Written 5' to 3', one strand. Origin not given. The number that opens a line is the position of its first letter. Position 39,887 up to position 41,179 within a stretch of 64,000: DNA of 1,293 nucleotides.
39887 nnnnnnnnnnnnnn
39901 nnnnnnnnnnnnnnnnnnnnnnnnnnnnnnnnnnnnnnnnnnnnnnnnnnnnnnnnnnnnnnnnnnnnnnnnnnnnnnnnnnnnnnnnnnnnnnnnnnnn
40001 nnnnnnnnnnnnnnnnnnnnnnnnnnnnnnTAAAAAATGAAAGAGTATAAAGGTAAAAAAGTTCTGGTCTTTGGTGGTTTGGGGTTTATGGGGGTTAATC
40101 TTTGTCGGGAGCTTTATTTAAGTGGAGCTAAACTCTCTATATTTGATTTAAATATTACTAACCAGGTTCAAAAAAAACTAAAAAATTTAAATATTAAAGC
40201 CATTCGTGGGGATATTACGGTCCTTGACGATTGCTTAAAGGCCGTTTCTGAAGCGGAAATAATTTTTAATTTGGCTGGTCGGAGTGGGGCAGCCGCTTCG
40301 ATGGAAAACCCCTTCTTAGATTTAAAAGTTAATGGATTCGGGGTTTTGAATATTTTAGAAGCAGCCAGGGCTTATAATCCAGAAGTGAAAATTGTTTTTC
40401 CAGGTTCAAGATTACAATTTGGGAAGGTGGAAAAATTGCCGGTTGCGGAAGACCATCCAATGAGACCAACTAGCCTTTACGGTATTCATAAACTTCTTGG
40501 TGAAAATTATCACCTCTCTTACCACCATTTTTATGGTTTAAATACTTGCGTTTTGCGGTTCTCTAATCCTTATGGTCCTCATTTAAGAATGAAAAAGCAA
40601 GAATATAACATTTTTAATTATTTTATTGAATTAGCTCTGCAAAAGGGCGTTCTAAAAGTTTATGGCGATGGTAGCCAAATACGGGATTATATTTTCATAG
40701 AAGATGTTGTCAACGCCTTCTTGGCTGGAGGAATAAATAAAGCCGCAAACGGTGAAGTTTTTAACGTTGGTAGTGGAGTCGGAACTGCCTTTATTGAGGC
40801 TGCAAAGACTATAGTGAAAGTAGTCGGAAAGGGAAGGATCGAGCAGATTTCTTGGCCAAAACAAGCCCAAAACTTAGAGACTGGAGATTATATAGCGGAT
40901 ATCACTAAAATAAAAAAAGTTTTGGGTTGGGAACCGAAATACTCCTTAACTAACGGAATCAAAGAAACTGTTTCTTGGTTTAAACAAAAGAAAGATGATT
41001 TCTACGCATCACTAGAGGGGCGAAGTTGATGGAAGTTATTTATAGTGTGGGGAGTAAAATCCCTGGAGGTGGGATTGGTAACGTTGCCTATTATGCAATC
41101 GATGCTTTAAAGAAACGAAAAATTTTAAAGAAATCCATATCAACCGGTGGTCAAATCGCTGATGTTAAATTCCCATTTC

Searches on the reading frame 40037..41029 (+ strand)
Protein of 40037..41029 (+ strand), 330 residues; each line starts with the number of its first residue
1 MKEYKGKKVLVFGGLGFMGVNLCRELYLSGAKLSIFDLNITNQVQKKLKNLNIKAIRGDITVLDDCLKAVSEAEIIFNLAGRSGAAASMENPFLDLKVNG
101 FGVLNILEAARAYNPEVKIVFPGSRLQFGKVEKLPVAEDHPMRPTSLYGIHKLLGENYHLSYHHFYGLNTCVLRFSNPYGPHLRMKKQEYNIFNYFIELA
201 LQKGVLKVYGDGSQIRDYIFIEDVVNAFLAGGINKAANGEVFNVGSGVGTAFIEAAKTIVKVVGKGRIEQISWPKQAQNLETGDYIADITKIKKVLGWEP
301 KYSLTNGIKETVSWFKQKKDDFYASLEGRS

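Call 15: search_protein_families(library=pfam, proteins=[window:40037-41029:+], max_evalue=0.00001)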
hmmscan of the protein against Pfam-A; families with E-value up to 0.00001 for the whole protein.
window:40037-41029:+ (330 aa): 5 families
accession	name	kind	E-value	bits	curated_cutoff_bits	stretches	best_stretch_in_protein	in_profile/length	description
PF16363.11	GDP_Man_Dehyd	-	1.2e-49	170.1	27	1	10-311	1-332/332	GDP-mannose 4,6 dehydratase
PF01370.27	Epimerase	-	3.4e-46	158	20.9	1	9-245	1-240/240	NAD dependent epimerase/dehydratase family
PF01073.25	3Beta_HSD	-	9.8e-15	54.7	22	1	10-228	1-225/280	3-beta hydroxysteroid dehydrogenase/isomerase family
PF04321.23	RmlD_sub_bind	-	3.4e-09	36.6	27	1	8-265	2-233/287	RmlD substrate binding domain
PF02719.21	Polysacc_synt_2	-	1.4e-07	31.5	20.2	1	9-266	1-250/293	Polysaccharide biosynthesis protein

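Call 74: search_protein_families(library=ncbifam, proteins=[window:40037-41029:+], max_evalue=1e-30)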
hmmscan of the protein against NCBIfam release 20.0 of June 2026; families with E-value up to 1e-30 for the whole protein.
window:40037-41029:+ (330 aa): 2 families
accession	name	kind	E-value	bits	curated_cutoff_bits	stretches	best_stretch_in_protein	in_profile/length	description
TIGR01181.1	dTDP_gluc_dehyt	equivalog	2.6e-43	148.3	365.1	1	8-320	1-316/321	dTDP-glucose 4,6-dehydratase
TIGR01179.1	galE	equivalog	5.4e-37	127.3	262.3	1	8-319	1-329/332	UDP-glucose 4-epimerase GalE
